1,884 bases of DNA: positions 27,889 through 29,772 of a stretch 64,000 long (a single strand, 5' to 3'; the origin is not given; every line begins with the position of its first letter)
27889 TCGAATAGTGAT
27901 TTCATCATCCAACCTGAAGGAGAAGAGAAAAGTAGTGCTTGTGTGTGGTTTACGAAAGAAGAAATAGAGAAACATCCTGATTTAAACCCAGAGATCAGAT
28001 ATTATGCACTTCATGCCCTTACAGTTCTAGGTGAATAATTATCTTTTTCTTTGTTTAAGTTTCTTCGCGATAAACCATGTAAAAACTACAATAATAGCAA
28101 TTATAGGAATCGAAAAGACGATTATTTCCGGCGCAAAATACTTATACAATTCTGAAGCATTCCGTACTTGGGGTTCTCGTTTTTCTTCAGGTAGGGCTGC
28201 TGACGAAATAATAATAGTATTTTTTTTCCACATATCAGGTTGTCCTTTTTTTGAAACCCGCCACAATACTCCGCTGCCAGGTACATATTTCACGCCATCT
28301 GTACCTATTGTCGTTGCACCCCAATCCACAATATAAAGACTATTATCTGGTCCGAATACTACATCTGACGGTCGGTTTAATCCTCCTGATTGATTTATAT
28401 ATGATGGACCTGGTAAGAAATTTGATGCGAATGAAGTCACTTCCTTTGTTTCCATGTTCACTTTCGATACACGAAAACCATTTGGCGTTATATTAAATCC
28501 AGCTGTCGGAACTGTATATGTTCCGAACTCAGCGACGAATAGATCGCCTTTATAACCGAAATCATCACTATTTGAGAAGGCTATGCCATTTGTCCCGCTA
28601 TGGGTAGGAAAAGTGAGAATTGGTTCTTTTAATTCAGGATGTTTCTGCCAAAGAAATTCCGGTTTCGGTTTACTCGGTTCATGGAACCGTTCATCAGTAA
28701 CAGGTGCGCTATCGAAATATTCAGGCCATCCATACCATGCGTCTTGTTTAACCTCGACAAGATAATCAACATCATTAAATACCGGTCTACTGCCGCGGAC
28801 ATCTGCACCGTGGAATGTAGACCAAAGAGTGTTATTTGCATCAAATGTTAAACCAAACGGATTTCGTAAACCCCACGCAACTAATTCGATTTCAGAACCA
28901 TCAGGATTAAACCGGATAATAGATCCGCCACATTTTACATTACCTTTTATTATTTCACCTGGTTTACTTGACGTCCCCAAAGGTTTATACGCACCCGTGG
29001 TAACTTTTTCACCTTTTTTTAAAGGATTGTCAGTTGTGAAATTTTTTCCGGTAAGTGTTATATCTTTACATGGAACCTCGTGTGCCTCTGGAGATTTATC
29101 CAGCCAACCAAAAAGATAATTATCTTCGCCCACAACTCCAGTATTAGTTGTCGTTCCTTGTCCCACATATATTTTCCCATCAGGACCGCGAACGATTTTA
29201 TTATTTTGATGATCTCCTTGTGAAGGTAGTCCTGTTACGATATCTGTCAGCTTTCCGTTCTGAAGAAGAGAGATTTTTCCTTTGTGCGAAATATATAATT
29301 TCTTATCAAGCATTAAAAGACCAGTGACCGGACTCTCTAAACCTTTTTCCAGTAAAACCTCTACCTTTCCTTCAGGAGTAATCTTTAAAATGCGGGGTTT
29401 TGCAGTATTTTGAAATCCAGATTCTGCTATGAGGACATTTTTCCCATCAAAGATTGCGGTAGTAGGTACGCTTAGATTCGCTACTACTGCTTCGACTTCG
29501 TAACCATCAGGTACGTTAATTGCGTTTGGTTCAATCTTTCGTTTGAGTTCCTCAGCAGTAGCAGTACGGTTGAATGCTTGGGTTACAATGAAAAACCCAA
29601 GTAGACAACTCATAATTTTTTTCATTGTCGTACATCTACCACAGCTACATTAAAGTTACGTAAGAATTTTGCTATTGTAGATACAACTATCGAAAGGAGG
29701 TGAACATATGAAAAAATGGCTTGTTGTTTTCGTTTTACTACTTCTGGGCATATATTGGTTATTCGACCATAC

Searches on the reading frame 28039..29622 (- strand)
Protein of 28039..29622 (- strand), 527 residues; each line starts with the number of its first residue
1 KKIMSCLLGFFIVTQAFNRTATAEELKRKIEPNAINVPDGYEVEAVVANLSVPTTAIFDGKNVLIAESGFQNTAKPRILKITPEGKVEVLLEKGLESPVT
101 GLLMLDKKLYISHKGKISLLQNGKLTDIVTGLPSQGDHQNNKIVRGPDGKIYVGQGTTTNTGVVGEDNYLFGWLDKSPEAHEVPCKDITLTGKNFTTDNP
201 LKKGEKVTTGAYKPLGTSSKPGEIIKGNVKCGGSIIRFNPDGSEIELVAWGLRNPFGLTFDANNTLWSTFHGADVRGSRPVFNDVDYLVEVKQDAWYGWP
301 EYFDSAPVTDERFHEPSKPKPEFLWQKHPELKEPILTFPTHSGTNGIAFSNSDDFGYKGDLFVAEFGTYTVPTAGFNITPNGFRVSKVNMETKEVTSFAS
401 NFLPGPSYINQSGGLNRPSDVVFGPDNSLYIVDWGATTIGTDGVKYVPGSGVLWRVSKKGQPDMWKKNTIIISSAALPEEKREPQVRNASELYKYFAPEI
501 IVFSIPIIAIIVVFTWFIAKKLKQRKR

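Call 53: search_protein_families(library=ncbifam, proteins=[window:28039-29622:-], max_evalue=1e-10)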
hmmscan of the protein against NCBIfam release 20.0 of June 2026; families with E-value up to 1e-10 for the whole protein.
window:28039-29622:- (527 aa): 3 families
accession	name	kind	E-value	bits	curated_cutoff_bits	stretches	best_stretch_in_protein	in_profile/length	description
TIGR02604.1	Piru_Ver_Nterm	subfamily_domain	9.9e-18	64.6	122.2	1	134-460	120-367/367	PVC-type heme-binding CxxCH protein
TIGR03606.1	non_repeat_PQQ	subfamily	2.6e-11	43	434.55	0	124-158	132-166/454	glucose/sorbosone family PQQ-dependent dehydrogenase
NF033206.1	ScyE_fam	subfamily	7.7e-11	42.1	80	0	42-126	244-330/333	ScyD/ScyE family protein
